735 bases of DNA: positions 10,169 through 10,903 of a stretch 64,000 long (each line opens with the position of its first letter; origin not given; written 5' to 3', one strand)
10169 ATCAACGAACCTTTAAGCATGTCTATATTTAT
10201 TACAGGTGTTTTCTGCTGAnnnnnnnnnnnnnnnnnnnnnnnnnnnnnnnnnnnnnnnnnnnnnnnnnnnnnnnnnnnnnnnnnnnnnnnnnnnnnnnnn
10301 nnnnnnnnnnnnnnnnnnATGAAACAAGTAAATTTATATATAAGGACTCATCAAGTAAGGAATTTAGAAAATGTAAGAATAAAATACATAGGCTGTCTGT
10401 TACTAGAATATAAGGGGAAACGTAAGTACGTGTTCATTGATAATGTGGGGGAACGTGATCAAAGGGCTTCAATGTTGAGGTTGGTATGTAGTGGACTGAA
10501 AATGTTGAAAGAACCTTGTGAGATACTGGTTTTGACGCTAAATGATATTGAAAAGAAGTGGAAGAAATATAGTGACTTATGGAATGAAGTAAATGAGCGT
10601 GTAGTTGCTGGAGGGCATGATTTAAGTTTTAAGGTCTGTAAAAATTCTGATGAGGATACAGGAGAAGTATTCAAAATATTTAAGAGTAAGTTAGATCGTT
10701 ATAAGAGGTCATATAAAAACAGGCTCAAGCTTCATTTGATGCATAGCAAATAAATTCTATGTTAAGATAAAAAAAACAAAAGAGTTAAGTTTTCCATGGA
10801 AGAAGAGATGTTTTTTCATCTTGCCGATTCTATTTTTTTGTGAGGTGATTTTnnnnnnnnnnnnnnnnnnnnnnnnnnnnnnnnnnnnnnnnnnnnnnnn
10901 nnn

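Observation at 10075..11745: hfq paralog carried on a ~1.7-kb segment bounded by ~110-bp inverted repeats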

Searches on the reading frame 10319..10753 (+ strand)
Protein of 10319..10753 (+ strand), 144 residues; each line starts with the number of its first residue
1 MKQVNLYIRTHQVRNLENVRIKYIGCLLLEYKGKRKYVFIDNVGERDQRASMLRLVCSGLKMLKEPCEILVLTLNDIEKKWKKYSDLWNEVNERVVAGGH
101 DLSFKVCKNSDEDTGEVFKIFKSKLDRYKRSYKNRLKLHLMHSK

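Call 10: search_protein_families(library=ncbifam, proteins=[window:10319-10753:+], max_evalue=1)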
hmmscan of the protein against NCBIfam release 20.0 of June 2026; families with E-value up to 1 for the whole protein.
window:10319-10753:+ (144 aa): 1 family
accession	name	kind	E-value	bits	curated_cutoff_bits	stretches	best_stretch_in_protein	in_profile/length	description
NF001236.0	PRK00203.1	equivalog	0.052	13.1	160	1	27-73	24-69/151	ribonuclease HI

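Call 11: search_protein_families(library=pfam, proteins=[window:10319-10753:+], max_evalue=1)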
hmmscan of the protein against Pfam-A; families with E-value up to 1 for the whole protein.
window:10319-10753:+ (144 aa): 1 family
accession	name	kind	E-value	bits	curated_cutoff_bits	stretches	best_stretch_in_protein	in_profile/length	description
PF04310.18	MukB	-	0.12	12.5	23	1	38-93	103-158/226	MukB N-terminal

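Call 49: find_homologous_proteins(query=window:10319-10750:+, max_evalue=0.001)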
Query window:10319-10750:+ (144 aa): 6 proteins with E <= 0.001 among 10 candidates.
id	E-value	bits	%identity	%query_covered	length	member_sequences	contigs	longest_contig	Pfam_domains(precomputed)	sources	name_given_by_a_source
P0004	3.9e-86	304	96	100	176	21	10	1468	-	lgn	-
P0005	6.8e-78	277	93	93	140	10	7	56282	-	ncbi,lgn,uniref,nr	ncbi:hypothetical protein MOF05_07795 [Bacillus haynesii]|uniref:hypothetical protein n=1 Tax=Bacill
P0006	2.4e-45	172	62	95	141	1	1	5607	-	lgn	-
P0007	3.0e-45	172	60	95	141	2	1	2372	-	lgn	-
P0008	7.3e-29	118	50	92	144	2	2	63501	-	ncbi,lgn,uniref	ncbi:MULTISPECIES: hypothetical protein [Bacillus cereus group]|uniref:hypothetical protein n=1 Tax=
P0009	2.5e-24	104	64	54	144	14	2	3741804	PF19157.6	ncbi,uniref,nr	ncbi:DUF5839 family protein [Bacillus safensis]|uniref:DUF5839 family protein n=1 Tax=Bacillus safen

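Call 51: find_encoding_contigs(protein=P0005, flank=4000, max_places=4)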
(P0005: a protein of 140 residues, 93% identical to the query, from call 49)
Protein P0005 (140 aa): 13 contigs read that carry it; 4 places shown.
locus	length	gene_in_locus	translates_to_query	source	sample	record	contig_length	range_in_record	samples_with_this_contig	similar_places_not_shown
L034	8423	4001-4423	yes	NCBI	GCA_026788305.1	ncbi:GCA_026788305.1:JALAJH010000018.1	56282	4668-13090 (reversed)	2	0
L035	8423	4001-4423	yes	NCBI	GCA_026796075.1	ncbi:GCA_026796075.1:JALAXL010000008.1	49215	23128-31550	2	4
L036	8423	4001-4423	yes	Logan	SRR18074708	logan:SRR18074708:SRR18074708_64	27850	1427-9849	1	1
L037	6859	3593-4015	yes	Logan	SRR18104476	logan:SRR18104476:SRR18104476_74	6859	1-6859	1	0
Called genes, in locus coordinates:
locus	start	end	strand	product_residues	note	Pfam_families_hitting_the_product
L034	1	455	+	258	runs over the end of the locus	-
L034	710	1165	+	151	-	-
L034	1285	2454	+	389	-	-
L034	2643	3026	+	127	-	-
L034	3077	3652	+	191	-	-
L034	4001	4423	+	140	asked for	-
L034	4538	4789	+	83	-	PF17209:Hfq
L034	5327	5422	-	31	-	PF16935:Hol_Tox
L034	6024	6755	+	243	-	PF09339:HTH_IclR, PF01614:IclR_C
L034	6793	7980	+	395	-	PF00083:Sugar_tr, PF07690:MFS_1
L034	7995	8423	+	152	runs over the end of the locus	PF03928:HbpS-like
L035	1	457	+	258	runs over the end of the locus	-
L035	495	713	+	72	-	-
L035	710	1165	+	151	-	-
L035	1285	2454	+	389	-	-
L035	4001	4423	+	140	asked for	-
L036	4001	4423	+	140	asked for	-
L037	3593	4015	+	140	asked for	-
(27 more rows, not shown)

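Call 52: find_encoding_contigs(protein=P0006, flank=4000, max_places=3)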
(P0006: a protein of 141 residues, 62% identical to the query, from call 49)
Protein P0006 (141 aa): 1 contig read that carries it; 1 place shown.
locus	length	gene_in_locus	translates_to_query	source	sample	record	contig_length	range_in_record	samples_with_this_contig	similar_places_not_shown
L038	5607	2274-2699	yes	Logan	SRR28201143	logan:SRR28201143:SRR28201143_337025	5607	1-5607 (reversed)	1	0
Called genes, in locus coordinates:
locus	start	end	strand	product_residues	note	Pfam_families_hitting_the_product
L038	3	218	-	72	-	?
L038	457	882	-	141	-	-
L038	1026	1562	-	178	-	PF14493:HTH_40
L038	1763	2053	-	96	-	-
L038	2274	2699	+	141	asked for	-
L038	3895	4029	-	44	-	-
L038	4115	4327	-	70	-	-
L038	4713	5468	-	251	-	PF00520:Ion_trans, PF07885:Ion_trans_2, PF02254:TrkA_N, PF22614:Slo-like_RCK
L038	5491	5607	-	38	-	?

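Call 53: find_encoding_contigs(protein=P0008, flank=4000, max_places=3)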
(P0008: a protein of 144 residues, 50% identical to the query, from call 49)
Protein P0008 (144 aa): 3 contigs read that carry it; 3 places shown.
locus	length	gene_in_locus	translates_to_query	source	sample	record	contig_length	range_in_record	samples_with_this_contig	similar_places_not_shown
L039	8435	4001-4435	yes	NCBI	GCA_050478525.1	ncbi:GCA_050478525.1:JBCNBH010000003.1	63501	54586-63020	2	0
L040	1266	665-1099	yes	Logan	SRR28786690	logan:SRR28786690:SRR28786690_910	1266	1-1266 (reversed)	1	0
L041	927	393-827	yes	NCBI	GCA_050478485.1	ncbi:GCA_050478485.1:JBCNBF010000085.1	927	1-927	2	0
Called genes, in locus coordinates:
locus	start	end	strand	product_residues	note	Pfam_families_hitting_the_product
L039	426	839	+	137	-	PF13022:HTH_Tnp_1_2, PF13384:HTH_23 (weak), PF13518:HTH_28 (weak)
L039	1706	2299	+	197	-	-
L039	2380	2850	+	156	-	-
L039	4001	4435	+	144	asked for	-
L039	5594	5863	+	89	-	-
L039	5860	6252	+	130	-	PF13022:HTH_Tnp_1_2, PF13518:HTH_28 (faint), PF13384:HTH_23 (weak), PF06056:Terminase_5 (weak)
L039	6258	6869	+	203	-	-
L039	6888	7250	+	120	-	-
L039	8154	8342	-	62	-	-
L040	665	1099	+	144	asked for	-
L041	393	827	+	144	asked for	-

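Call 77: search_protein_families(library=phrogs, proteins=[window:10319-10750:+], max_evalue=0.01)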
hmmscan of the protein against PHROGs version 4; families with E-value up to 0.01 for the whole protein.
window:10319-10750:+ (144 aa): 1 family
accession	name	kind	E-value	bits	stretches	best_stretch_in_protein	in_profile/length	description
phrog_12228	-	unknown function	0.0093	17.3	0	28-94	61-125/144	-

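Call 81: predict_structure(alignment_id=A3)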
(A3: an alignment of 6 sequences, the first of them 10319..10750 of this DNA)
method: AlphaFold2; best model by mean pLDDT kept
length: 144 residues; sequences in the alignment: 6
mean_pLDDT: 86.1   pTM: 0.79
mean pLDDT of the five models: 86.1, 84.5, 84.1, 84.0, 79.7
residues with pLDDT >= 90: 50; 70-90: 89; 50-70: 5; < 50: 0
segments of 3 or more residues with pLDDT < 50: none
pLDDT, mean of each block of 10 residues (from residue 1): 90 80 86 87 79 91 92 87 86 94 89 83 89 81 64
secondary structure, 60 per line:
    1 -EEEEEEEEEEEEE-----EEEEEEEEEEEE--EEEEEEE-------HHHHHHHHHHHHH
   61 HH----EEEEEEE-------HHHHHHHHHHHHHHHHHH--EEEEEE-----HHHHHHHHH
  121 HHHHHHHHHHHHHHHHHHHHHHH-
elements in order: E2-14 E20-31 E34-40 H48-62 E67-73 H81-98 E101-106 H112-143

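Call 83: fold_search(model_id=the predicted structure, library=pdb)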
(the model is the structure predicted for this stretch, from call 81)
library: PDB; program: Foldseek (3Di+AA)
matches with E <= 10: 1088; with E <= 0.001: 76
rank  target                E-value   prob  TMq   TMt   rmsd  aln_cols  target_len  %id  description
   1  3aa4                  5.8e-09  1.00  0.56  0.54   3.5       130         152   20  A52V E.coli RNase HI (released 2010-10-06)
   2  2z1g                  1.0e-08  1.00  0.56  0.52   3.6       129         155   21  Crystal structure of E.coli RNase HI surface charged mutant(Q4R/T40E/Q72H/Q76K/Q80E/T92K/Q105K) (released 2007-11-13)
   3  1wsj_A                1.8e-08  1.00  0.56  0.52   4.2       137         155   18  Crystal structure of E.coli RNase HI active site mutant (K87A/H124A) (released 2004-11-23)
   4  1wsi_C                1.9e-08  1.00  0.60  0.56   3.8       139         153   18  Crystal structure of E.coli RNase HI active site mutant (E48A/K87A/D134N) (released 2004-11-23)
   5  1g15                  2.3e-08  1.00  0.58  0.59   4.0       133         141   17  CO-CRYSTAL OF E. COLI RNASE HI WITH TWO MN2+ IONS BOUND IN THE THE ACTIVE SITE (released 2001-03-14)
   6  2z1j                  3.0e-08  1.00  0.56  0.54   3.6       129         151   21  Crystal structure of E.coli RNase HI surface charged mutant(Q4R/T40E/Q72H/Q76K/Q80E/T92K/Q105K/Q113R/Q115K/N143K/T145K) (released 2007-11-13)
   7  2z1h                  3.8e-08  1.00  0.56  0.52   3.8       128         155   20  Crystal structure of E.coli RNase HI surface charged mutant(Q4R/T92K/Q105K/Q113R/Q115K/N143K/T145K) (released 2007-11-13)
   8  1wsj_C                3.8e-08  1.00  0.54  0.52   4.0       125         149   20  Crystal structure of E.coli RNase HI active site mutant (K87A/H124A) (released 2004-11-23)
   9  1wsj_H                4.4e-08  1.00  0.58  0.56   3.9       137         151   18  Crystal structure of E.coli RNase HI active site mutant (K87A/H124A) (released 2004-11-23)
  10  1jl2_D                5.3e-08  1.00  0.56  0.55   3.4       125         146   21  Crystal structure of TCEO RNase H-a chimera combining the folding core from T. thermophilus RNase H and the remaining  (released 2002-01-18)
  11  1wsf_A                5.7e-08  1.00  0.56  0.53   3.6       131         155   18  Co-crystal structure of E.coli RNase HI active site mutant (D134A*) with Mn2+ (released 2005-02-08)
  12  1kvb                  5.7e-08  1.00  0.57  0.54   3.8       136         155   18  E. COLI RIBONUCLEASE HI D134H MUTANT (released 1997-03-12)
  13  1wsh_B                7.4e-08  1.00  0.59  0.56   3.9       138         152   17  Crystal structure of E.coli RNase HI active site mutant (E48A/K87A) (released 2004-11-23)
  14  1jl2_A                7.4e-08  1.00  0.59  0.57   3.7       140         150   21  Crystal structure of TCEO RNase H-a chimera combining the folding core from T. thermophilus RNase H and the remaining  (released 2002-01-18)
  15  1rbr                  7.9e-08  1.00  0.55  0.52   3.9       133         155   20  STRUCTURAL STUDY OF MUTANTS OF ESCHERICHIA COLI RIBONUCLEASE HI WITH ENHANCED THERMOSTABILITY (released 1994-01-31)
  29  3h08_B                2.2e-07  1.00  0.56  0.57   3.8       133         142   21  Crystal structure of the Ribonuclease H1 from Chlorobium tepidum (released 2009-05-12)
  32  3h08_A                2.9e-07  1.00  0.56  0.58   3.8       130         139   22  Crystal structure of the Ribonuclease H1 from Chlorobium tepidum (released 2009-05-12)
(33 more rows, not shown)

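Call 84: search_solved_structures(query=A3, max_evalue=10, show_alignments=2)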
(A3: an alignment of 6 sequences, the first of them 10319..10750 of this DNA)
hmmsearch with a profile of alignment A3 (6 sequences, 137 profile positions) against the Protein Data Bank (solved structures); distinct sequences matched with E-value up to 10: 2.
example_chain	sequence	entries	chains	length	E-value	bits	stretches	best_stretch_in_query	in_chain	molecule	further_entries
1rbr_A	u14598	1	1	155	1.8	11.8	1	28-91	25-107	RIBONUCLEASE H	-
1ril_A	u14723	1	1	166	2.2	11.5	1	47-79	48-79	RIBONUCLEASE H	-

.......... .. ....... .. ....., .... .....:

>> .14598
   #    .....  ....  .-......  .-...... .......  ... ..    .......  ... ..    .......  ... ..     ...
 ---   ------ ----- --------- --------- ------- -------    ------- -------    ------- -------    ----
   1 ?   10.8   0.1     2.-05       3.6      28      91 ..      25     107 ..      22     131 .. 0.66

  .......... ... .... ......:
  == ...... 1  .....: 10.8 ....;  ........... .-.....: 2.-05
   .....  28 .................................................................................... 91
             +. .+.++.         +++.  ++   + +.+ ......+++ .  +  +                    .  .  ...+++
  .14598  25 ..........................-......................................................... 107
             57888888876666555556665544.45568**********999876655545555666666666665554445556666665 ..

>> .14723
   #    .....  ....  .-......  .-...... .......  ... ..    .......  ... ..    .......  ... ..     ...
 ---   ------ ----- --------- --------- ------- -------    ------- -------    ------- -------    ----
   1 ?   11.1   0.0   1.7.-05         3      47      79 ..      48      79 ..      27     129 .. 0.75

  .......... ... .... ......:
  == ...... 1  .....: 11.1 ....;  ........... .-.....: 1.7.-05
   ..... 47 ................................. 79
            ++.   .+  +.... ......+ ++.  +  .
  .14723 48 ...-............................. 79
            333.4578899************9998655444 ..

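Call 85: search_protein_families(library=padloc, proteins=[window:10319-10750:+], max_evalue=0.01)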
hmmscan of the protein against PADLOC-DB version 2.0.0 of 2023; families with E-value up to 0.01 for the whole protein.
window:10319-10750:+ (144 aa): 1 family
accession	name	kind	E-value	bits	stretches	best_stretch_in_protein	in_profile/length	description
PDLC04058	PD-T4-6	-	0.0015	15.6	1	80-131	5-55/460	-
